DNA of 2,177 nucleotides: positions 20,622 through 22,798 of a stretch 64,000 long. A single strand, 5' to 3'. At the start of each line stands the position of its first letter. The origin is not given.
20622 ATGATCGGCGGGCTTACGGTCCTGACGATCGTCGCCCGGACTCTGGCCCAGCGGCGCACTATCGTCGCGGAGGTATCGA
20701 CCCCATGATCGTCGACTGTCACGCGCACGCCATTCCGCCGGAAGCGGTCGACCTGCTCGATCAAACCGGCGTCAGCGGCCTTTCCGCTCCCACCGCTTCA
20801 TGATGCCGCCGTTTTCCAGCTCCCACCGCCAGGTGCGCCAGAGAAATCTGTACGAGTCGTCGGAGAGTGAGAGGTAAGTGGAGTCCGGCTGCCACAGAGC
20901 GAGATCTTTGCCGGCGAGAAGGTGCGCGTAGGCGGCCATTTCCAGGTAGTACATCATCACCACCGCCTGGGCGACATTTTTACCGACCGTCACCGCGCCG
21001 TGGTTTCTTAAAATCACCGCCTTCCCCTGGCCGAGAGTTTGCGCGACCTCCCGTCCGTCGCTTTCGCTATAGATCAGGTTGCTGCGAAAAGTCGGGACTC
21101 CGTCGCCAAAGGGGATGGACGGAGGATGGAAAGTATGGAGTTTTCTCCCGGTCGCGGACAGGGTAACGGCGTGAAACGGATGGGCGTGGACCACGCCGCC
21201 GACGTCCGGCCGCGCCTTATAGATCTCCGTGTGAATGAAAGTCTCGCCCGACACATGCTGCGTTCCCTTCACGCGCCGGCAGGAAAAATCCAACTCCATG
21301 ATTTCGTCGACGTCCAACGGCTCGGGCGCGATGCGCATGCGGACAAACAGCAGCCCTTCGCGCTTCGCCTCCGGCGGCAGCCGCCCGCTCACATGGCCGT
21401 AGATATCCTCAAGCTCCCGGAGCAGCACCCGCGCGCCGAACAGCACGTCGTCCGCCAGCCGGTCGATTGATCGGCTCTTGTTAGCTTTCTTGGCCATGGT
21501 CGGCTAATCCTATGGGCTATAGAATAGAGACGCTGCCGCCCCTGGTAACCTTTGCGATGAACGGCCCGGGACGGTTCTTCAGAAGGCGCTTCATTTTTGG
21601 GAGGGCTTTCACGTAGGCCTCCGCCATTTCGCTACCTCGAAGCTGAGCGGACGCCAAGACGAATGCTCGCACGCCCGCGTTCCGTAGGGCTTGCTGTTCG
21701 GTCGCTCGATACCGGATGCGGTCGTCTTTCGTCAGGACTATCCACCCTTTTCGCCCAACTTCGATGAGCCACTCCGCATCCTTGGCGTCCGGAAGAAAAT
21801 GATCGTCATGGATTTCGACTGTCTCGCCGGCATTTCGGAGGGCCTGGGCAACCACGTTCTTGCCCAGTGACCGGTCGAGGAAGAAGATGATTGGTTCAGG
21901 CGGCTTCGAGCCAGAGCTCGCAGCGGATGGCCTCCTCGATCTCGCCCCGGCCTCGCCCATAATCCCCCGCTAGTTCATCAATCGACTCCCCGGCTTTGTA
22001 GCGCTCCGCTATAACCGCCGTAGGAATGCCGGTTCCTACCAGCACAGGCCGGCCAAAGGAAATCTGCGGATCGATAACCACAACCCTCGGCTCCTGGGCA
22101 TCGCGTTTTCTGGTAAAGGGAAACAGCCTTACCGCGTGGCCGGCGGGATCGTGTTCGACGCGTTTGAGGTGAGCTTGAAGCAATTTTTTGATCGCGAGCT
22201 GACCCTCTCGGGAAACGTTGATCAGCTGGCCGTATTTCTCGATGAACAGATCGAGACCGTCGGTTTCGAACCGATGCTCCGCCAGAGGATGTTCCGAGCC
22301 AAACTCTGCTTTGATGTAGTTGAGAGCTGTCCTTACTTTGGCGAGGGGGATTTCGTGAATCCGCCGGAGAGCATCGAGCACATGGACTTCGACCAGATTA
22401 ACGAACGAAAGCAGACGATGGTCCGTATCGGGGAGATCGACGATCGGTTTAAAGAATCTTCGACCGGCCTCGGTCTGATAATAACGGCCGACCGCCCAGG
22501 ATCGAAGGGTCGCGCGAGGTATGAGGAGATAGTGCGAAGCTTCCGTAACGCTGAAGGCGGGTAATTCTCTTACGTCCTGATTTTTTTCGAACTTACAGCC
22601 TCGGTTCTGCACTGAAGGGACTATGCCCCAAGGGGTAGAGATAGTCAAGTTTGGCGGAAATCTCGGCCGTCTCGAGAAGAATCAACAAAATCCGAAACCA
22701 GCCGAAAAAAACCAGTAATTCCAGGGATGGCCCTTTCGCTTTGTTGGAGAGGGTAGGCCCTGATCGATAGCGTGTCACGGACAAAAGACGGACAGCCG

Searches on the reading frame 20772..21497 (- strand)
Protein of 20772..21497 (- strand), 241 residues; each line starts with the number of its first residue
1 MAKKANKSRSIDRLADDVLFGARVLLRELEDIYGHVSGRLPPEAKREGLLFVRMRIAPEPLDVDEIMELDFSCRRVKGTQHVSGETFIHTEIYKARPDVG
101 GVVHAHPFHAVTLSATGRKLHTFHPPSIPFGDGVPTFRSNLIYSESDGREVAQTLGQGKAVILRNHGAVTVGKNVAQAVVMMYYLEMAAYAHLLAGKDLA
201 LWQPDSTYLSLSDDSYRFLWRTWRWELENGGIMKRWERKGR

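Call 4: search_protein_families(library=pfam, proteins=[window:20772-21497:-], max_evalue=0.1)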
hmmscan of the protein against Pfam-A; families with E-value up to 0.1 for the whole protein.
window:20772-21497:- (241 aa): 1 family
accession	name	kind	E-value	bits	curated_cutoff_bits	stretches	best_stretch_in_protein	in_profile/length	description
PF00596.27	Aldolase_II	-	2.3e-32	112.8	22.2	1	31-191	18-181/183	Class II Aldolase and Adducin N-terminal domain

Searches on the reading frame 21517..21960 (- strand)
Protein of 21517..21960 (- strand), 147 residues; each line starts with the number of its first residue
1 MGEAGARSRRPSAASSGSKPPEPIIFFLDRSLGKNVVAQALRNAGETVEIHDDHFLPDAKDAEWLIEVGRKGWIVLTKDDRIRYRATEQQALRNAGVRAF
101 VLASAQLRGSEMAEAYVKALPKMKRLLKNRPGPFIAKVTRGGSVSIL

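Call 4: search_protein_families(library=pfam, proteins=[window:21517-21960:-], max_evalue=0.1)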
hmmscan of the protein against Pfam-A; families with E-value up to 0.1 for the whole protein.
window:21517-21960:- (147 aa): 2 families
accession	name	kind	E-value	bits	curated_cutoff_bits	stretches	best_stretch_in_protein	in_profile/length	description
PF18478.7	PIN_10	-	1.9e-22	79.5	26.2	1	26-104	3-84/84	PIN like domain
PF01927.22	Mut7-C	-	0.022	15.3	23.3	1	26-91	3-61/146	Mut7-C RNAse domain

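Call 5: search_protein_families(library=padloc, proteins=[window:21517-21960:-], max_evalue=0.1)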
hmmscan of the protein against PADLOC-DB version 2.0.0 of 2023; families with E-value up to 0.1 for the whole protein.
window:21517-21960:- (147 aa): 0 families

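Call 6: search_protein_families(library=ncbifam, proteins=[window:21517-21960:-], max_evalue=0.1)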
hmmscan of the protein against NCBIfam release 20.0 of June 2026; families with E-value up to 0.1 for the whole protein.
window:21517-21960:- (147 aa): 0 families

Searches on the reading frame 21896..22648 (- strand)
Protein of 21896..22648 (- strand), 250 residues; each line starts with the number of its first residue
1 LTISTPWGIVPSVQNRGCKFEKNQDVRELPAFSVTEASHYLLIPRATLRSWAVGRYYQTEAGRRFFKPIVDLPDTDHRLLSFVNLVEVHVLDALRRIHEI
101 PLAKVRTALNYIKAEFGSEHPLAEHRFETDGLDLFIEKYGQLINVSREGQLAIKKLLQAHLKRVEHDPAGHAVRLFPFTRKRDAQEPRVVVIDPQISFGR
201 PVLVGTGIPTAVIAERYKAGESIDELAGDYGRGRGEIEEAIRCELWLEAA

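Call 4: search_protein_families(library=pfam, proteins=[window:21896-22648:-], max_evalue=0.1)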
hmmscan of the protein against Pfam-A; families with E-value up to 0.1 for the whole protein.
window:21896-22648:- (250 aa): 3 families
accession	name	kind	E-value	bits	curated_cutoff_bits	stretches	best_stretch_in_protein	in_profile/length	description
PF04255.20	DUF433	-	2.3e-11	43.8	23.6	1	190-241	1-53/56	Protein of unknown function (DUF433)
PF21321.3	HTH_66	-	1.9e-09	38.2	24.3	1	30-109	1-83/83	Putative DNA-binding HTH domain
PF19575.5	HTH_58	-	0.012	15.9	23.8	1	213-237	19-43/62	Helix-turn-helix domain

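Call 5: search_protein_families(library=padloc, proteins=[window:21896-22648:-], max_evalue=0.1)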
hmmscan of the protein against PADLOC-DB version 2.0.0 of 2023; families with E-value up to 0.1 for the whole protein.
window:21896-22648:- (250 aa): 0 families

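Call 6: search_protein_families(library=ncbifam, proteins=[window:21896-22648:-], max_evalue=0.1)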
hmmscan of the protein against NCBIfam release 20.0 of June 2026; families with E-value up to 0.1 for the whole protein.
window:21896-22648:- (250 aa): 0 families

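Call 90: search_dna_similar(query=window:21896-22648:-, collection=plasmids, mode=protein, max_evalue=0.00001, max_rows=10)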
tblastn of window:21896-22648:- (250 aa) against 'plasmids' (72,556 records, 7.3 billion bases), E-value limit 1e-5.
Records with a match: 13; places in all: 13; records where one place covers at least 80% of the query: 12.
Best place of each record, by identity: <60% 13.
By first word of the organism name: Thermus 3; Halioglobus 1; Chondrocystis 1; Leptolyngbya 1; Geminocystis 1; Picosynechococcus 1; Blastomonas 1; Paracoccus 1; Mycolicibacterium 1; Methylobacterium 1; and 1 more.
By predicted mobility (MOB-suite, as given by PLSDB): non-mobilizable 9; mobilizable 4.
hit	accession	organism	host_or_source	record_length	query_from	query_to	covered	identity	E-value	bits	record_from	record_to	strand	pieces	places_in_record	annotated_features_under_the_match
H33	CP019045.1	Halioglobus pacificus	Pure cultured ...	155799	22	249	91%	51.7%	1e-69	238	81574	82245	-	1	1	record has no annotation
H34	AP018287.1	Chondrocystis sp. NIES-4102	-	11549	24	245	89%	51.8%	2e-69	238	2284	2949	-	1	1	hypothetical protein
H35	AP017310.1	Leptolyngbya sp. NIES-3755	-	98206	25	250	90%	50.9%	1e-68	236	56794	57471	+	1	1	hypothetical protein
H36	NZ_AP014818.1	Geminocystis sp. NIES-3708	-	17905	25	250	90%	46.9%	2e-62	218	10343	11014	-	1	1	DUF433 domain-containing protein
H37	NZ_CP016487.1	Picosynechococcus sp. PCC 8807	cell culture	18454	23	244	89%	47.1%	8e-56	199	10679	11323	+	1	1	DUF433 domain-containing protein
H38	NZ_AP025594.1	Thermus brockianus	-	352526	21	241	88%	38.0%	8e-38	147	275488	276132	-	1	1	DUF433 domain-containing protein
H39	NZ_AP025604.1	Thermus thermophilus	-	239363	6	231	90%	37.1%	7e-33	133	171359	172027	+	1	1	hypothetical protein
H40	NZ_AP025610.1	Thermus thermophilus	-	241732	6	231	90%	36.7%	4e-32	130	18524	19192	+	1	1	hypothetical protein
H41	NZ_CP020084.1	Blastomonas fulva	Cell culture,microcystis culture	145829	31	249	88%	31.7%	4e-19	93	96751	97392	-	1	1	DUF433 domain-containing protein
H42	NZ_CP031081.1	Paracoccus yeei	Homo sapiens,single cell,eye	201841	32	250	88%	29.0%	2e-14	80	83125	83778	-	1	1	DUF433 domain-containing protein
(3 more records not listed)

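Call 91: get_annotated_region(hit=H36, flank=2500)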
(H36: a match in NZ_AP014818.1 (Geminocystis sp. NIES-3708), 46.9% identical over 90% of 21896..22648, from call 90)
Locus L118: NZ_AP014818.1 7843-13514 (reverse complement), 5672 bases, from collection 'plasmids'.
description: Geminocystis sp. NIES-3708 plasmid pGM03, complete sequence
organism: Geminocystis sp. NIES-3708 (NCBI taxid 1615909)
taxonomy: Bacteria; Cyanobacteriota; Cyanophyceae; Chroococcales; Geminocystaceae; Geminocystis; Geminocystis sp. NIES-3708
host: -; source: -; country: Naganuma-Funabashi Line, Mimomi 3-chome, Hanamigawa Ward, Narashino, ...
typing (MOB-suite, as given by PLSDB): non-mobilizable
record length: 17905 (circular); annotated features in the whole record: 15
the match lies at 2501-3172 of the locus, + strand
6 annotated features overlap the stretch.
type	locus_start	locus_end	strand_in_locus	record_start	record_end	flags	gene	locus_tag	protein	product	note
CDS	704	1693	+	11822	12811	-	-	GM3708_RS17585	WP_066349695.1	ImmA/IrrE family metallo-endopeptidase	-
CDS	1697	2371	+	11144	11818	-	-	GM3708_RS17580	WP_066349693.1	hypothetical protein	-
CDS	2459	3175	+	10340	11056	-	-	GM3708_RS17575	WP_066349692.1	DUF433 domain-containing protein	-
CDS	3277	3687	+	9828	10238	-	-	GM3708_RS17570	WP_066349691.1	DUF5615 family PIN-like protein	-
CDS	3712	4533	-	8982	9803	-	-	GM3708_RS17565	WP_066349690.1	serine protease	GO:0006508 - proteolysis [Evidence IEA]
CDS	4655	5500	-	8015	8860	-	-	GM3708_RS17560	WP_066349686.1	tyrosine-type recombinase/integrase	GO:0015074 - DNA integration [Evidence IEA]; GO:0006310 - DNA recombination [Evidence IEA]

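Call 92: get_annotated_region(hit=H35, flank=2500)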
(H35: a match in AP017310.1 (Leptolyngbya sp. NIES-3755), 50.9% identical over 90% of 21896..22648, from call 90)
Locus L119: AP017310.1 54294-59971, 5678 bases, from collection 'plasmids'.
description: Leptolyngbya sp. NIES-3755 plasmid plasmid2 DNA, complete genome
organism: Leptolyngbya sp. NIES-3755 (NCBI taxid 1752064)
taxonomy: Bacteria; Cyanobacteriota; Cyanophyceae; Leptolyngbyales; Leptolyngbyaceae; Leptolyngbya; Leptolyngbya sp. NIES-3755
host: -; source: -; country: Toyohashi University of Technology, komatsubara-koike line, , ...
typing (MOB-suite, as given by PLSDB): mobilizable; relaxase MOBP
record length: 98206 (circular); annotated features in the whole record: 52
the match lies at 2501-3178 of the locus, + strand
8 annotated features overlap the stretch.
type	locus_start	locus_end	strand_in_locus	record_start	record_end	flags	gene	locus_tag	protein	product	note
CDS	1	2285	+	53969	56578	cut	-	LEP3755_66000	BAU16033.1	hypothetical protein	-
CDS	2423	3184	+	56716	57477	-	-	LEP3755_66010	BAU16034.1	hypothetical protein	-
CDS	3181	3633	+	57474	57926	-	-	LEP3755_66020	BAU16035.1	hypothetical protein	-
CDS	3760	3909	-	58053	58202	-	-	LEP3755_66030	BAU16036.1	hypothetical protein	-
CDS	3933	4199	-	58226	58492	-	-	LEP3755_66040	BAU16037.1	hypothetical protein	-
CDS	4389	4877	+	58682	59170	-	-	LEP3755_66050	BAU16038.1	hypothetical protein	-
CDS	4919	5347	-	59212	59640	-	-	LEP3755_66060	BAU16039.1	hypothetical protein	-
CDS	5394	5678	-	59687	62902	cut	-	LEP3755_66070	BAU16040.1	hypothetical protein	-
